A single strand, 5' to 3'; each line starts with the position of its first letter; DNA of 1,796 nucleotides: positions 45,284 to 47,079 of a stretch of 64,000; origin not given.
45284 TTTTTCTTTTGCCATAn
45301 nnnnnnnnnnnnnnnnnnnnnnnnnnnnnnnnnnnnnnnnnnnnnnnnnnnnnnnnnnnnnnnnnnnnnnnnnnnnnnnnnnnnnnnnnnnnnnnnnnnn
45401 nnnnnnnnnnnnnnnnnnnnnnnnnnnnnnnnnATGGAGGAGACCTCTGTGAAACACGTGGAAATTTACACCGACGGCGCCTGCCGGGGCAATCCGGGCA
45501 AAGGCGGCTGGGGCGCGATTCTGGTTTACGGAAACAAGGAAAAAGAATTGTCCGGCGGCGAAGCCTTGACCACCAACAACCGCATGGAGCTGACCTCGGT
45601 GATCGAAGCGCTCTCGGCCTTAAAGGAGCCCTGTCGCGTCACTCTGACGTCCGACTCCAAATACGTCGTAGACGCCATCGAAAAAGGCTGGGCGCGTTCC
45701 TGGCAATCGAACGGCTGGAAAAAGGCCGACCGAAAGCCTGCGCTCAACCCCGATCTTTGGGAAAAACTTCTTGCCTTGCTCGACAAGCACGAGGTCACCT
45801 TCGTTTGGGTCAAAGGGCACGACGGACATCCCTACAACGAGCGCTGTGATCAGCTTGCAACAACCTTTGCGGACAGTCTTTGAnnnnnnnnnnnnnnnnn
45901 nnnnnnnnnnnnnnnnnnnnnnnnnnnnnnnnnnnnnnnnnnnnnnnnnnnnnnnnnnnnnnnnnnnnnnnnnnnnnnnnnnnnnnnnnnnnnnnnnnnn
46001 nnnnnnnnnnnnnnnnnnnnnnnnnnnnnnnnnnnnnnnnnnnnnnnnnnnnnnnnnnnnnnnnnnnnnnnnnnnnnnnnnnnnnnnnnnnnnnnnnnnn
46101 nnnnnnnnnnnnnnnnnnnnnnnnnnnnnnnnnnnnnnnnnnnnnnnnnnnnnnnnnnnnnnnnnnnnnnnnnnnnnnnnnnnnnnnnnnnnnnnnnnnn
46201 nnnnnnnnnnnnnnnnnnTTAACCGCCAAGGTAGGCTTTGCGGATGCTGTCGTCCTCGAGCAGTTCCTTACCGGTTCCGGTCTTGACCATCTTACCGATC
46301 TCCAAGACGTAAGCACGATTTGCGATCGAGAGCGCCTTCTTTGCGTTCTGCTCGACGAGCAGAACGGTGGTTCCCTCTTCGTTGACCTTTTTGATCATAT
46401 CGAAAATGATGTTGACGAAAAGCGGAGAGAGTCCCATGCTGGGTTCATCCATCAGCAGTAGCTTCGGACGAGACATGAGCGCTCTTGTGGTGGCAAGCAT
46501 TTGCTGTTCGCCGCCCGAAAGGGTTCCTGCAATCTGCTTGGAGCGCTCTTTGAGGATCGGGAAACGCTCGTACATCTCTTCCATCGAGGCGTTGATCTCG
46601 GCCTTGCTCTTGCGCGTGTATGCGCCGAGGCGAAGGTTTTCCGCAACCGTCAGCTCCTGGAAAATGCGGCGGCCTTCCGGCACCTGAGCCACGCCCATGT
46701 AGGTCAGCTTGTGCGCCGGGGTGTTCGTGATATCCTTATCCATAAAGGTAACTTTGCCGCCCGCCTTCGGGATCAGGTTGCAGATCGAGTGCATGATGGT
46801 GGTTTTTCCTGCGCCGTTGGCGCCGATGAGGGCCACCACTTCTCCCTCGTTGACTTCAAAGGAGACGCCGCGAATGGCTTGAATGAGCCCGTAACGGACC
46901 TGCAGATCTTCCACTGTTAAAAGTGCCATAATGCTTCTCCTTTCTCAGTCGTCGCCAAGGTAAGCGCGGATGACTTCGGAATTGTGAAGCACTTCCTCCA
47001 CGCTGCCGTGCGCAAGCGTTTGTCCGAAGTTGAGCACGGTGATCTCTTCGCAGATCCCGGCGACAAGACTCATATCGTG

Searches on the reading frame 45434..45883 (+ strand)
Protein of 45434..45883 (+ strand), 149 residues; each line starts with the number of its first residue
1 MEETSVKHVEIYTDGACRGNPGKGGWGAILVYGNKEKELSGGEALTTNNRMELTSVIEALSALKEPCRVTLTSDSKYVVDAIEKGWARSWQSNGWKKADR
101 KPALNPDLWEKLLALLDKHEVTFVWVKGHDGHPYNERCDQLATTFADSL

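Call 10: find_encoding_contigs(protein=window:45440-45883:+, flank=3000, max_places=10)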
Protein window:45440-45883:+ (147 aa): no gene with exactly this product is on record in the collection.

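Call 12: find_homologous_proteins(query=window:45434-45883:+, max_evalue=1e-20)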
Query window:45434-45883:+ (149 aa): 8000 proteins with E <= 1e-20 among 8000 candidates; the best 120 are listed.
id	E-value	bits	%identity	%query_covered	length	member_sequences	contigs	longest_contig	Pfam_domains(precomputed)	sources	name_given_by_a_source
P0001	1.0e-97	342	100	100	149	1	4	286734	PF00075.31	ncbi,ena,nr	ncbi:MAG: ribonuclease HI [Clostridia bacterium]|nr:ribonuclease HI [Clostridia bacterium]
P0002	2.6e-94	331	99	97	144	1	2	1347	PF00075.31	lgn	-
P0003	1.3e-89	316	94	97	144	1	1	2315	PF00075.31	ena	-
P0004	8.3e-89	313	94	97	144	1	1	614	PF00075.31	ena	-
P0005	2.1e-88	312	94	97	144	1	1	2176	PF00075.31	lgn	-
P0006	7.9e-88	310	94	97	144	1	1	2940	PF00075.31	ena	-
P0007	1.2e-87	310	93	97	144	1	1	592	PF00075.31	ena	-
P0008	1.4e-87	309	94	97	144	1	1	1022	PF00075.31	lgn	-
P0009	2.5e-87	309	93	97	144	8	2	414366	PF00075.31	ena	-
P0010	4.5e-86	305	90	97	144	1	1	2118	PF00075.31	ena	-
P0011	1.2e-85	303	89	97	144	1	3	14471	PF00075.31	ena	-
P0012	3.8e-85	301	88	97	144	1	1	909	PF00075.31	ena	-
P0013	2.2e-80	286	83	97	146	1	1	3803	PF00075.31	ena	-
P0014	3.3e-80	285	84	97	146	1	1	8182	PF00075.31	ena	-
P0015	4.8e-80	285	84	97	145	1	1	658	PF00075.31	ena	-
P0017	6.2e-80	285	83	97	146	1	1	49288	PF00075.31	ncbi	-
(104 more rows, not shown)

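Call 15: find_encoding_contigs(protein=P0009, flank=2500, max_places=4)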
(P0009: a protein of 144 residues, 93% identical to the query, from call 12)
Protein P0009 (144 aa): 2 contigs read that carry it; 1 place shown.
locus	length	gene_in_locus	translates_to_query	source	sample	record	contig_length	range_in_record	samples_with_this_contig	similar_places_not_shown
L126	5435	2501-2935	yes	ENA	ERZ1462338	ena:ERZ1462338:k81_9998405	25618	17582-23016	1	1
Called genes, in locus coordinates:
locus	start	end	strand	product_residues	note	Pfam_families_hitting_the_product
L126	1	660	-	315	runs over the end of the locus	PF00005:ABC_tran, PF13304:AAA_21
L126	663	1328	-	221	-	-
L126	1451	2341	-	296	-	PF00198:2-oxoacid_dh (faint)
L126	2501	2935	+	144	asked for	PF00075:RNase_H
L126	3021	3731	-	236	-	PF00005:ABC_tran, PF13304:AAA_21 (faint)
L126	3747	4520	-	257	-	PF00005:ABC_tran, PF13304:AAA_21 (faint), PF12399:BCA_ABC_TP_C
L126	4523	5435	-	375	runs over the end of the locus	PF02653:BPD_transp_2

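Call 16: find_encoding_contigs(protein=P0011, flank=2500, max_places=4)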
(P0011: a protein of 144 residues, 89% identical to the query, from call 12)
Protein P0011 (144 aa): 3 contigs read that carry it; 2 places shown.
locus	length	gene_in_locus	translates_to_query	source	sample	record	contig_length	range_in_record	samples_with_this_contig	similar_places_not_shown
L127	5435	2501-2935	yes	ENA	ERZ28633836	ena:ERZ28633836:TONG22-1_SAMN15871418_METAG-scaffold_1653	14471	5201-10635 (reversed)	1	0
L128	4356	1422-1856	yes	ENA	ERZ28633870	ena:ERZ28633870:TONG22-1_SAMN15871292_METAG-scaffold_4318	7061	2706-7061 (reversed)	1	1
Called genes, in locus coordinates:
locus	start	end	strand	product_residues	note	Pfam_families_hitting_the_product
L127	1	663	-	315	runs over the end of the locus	PF00005:ABC_tran, PF13304:AAA_21 (weak)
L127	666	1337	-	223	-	-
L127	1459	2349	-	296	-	PF00198:2-oxoacid_dh (faint)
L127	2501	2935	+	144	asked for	PF00075:RNase_H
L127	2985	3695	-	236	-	PF00005:ABC_tran, PF13304:AAA_21 (faint)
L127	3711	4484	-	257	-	PF00005:ABC_tran, PF13304:AAA_21 (faint), PF12399:BCA_ABC_TP_C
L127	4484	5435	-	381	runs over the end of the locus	PF02653:BPD_transp_2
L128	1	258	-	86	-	?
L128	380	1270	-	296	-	PF00198:2-oxoacid_dh (faint)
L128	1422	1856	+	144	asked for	PF00075:RNase_H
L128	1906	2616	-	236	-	PF00005:ABC_tran, PF13304:AAA_21 (faint)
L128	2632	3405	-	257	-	PF00005:ABC_tran, PF13304:AAA_21 (faint), PF12399:BCA_ABC_TP_C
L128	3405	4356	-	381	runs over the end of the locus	PF02653:BPD_transp_2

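Call 17: find_encoding_contigs(protein=P0017, flank=2500, max_places=4)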
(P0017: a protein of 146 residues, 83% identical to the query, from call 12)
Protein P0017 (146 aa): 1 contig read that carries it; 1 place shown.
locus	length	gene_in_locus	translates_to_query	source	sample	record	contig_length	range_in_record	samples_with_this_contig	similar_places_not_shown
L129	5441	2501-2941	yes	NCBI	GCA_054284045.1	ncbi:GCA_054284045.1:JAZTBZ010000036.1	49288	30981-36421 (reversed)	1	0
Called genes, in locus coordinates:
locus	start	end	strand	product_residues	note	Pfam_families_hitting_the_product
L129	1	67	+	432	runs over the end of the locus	PF00465:Fe-ADH (weak), PF13685:Fe-ADH_2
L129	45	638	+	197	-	PF01380:SIS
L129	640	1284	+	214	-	PF00702:Hydrolase, PF12710:HAD, PF13419:HAD_2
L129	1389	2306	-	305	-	PF00198:2-oxoacid_dh (faint)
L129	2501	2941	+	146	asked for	PF00075:RNase_H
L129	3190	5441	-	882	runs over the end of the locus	PF00133:tRNA-synt_1, PF01406:tRNA-synt_1e (faint), PF09334:tRNA-synt_1g, PF13603:tRNA-synt_1_2, PF09334:tRNA-synt_1g, PF08264:Anticodon_1, PF10458:Val_tRNA-synt_C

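Call 19: find_encoding_contigs(protein=P0006, flank=2500, max_places=3)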
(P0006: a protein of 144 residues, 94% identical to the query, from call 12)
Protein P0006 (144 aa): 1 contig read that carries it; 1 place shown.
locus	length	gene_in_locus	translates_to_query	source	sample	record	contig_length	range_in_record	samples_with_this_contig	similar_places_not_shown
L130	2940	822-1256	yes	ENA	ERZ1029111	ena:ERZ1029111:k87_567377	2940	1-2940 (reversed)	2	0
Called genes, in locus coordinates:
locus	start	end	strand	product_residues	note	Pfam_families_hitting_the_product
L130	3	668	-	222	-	?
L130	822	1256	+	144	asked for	PF00075:RNase_H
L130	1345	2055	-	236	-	PF00005:ABC_tran, PF13304:AAA_21 (faint)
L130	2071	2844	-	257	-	PF00005:ABC_tran, PF13304:AAA_21 (faint), PF12399:BCA_ABC_TP_C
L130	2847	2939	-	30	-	?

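Call 20: find_encoding_contigs(protein=P0003, flank=2500, max_places=3)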
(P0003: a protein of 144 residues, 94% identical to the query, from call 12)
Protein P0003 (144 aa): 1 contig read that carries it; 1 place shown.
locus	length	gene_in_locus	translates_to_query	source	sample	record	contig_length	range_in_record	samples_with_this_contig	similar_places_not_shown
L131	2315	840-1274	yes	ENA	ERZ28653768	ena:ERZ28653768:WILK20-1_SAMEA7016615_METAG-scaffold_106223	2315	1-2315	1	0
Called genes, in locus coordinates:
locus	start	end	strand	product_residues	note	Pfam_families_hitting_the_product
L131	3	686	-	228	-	?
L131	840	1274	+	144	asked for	PF00075:RNase_H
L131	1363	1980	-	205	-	PF00005:ABC_tran, PF13304:AAA_21 (faint)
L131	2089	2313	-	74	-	?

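Call 21: find_encoding_contigs(protein=P0002, flank=2500, max_places=3)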
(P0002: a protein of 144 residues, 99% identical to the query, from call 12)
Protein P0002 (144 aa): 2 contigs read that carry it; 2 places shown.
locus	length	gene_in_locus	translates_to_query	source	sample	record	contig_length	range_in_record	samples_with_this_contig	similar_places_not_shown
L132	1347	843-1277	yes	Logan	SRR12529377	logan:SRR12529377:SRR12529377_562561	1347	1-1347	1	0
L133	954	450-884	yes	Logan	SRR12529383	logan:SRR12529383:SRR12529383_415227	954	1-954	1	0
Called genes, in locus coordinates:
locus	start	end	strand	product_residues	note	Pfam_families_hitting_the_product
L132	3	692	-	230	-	?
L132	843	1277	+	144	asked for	PF00075:RNase_H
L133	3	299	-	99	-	?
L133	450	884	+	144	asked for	PF00075:RNase_H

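Call 64: find_encoding_contigs(protein=P0010, flank=2500, max_places=3)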
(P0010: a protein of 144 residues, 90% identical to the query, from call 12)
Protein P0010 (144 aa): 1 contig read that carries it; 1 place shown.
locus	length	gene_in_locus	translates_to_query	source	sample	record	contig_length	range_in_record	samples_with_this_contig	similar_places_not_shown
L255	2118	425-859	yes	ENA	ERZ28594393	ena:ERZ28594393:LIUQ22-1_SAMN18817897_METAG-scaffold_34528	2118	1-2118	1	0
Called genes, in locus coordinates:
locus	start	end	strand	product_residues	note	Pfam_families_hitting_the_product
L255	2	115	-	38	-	?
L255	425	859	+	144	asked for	PF00075:RNase_H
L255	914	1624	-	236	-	PF00005:ABC_tran, PF13304:AAA_21 (faint)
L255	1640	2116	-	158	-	?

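Call 65: find_encoding_contigs(protein=P0005, flank=2500, max_places=3)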
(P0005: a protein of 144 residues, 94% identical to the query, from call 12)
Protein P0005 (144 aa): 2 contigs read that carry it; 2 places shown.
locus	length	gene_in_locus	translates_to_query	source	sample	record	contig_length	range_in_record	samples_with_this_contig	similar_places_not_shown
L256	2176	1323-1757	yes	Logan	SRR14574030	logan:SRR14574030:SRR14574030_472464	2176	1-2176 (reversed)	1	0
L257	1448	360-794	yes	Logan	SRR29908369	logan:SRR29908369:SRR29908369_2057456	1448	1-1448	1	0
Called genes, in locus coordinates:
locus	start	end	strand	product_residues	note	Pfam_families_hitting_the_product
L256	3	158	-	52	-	?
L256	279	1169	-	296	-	PF00198:2-oxoacid_dh (faint)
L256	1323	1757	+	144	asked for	PF00075:RNase_H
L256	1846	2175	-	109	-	?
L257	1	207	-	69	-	?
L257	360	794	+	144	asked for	PF00075:RNase_H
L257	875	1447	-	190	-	?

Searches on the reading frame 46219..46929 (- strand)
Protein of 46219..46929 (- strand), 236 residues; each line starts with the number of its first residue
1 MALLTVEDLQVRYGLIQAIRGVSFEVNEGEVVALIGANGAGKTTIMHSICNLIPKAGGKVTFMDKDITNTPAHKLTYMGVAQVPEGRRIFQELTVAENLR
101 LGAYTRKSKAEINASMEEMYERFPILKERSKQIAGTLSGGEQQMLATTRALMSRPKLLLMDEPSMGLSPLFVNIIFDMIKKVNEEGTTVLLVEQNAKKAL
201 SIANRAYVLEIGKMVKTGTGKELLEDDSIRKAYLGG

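Call 9: find_encoding_contigs(protein=window:46219-46929:-, flank=3000, max_places=10)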
Protein window:46219-46929:- (236 aa): 7 contigs read that carry it; 5 places shown.
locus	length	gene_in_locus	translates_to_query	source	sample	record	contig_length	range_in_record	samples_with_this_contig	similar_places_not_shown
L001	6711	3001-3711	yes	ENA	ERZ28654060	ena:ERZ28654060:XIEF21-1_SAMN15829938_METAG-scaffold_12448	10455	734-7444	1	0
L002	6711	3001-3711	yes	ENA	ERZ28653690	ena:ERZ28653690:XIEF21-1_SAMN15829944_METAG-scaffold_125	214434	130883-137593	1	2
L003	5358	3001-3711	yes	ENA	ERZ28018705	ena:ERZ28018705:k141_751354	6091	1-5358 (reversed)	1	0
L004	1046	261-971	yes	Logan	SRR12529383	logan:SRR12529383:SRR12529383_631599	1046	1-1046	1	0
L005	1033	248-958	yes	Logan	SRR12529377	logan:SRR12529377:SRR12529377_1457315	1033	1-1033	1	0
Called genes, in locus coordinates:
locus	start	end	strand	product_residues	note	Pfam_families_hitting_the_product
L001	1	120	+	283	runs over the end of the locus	?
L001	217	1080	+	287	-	PF02653:BPD_transp_2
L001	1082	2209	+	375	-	PF02653:BPD_transp_2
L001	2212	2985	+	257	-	PF00005:ABC_tran, PF13304:AAA_21 (faint), PF12399:BCA_ABC_TP_C (weak)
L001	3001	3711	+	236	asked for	PF00005:ABC_tran, PF13304:AAA_21 (faint)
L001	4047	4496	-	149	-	PF00075:RNase_H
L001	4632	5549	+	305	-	PF00198:2-oxoacid_dh (faint)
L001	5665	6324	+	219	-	-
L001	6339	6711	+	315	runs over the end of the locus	PF00005:ABC_tran, PF13304:AAA_21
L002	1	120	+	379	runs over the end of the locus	PF13458:Peripla_BP_6, PF13433:Peripla_BP_5 (faint), PF01094:ANF_receptor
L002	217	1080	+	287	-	PF02653:BPD_transp_2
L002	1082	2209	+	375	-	PF02653:BPD_transp_2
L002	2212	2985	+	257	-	PF00005:ABC_tran, PF13304:AAA_21 (faint), PF12399:BCA_ABC_TP_C (weak)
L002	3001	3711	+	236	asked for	PF00005:ABC_tran, PF13304:AAA_21 (faint)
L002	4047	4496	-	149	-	PF00075:RNase_H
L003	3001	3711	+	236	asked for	PF00005:ABC_tran, PF13304:AAA_21 (faint)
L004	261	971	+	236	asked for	PF00005:ABC_tran, PF13304:AAA_21 (faint)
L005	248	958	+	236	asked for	PF00005:ABC_tran, PF13304:AAA_21 (faint)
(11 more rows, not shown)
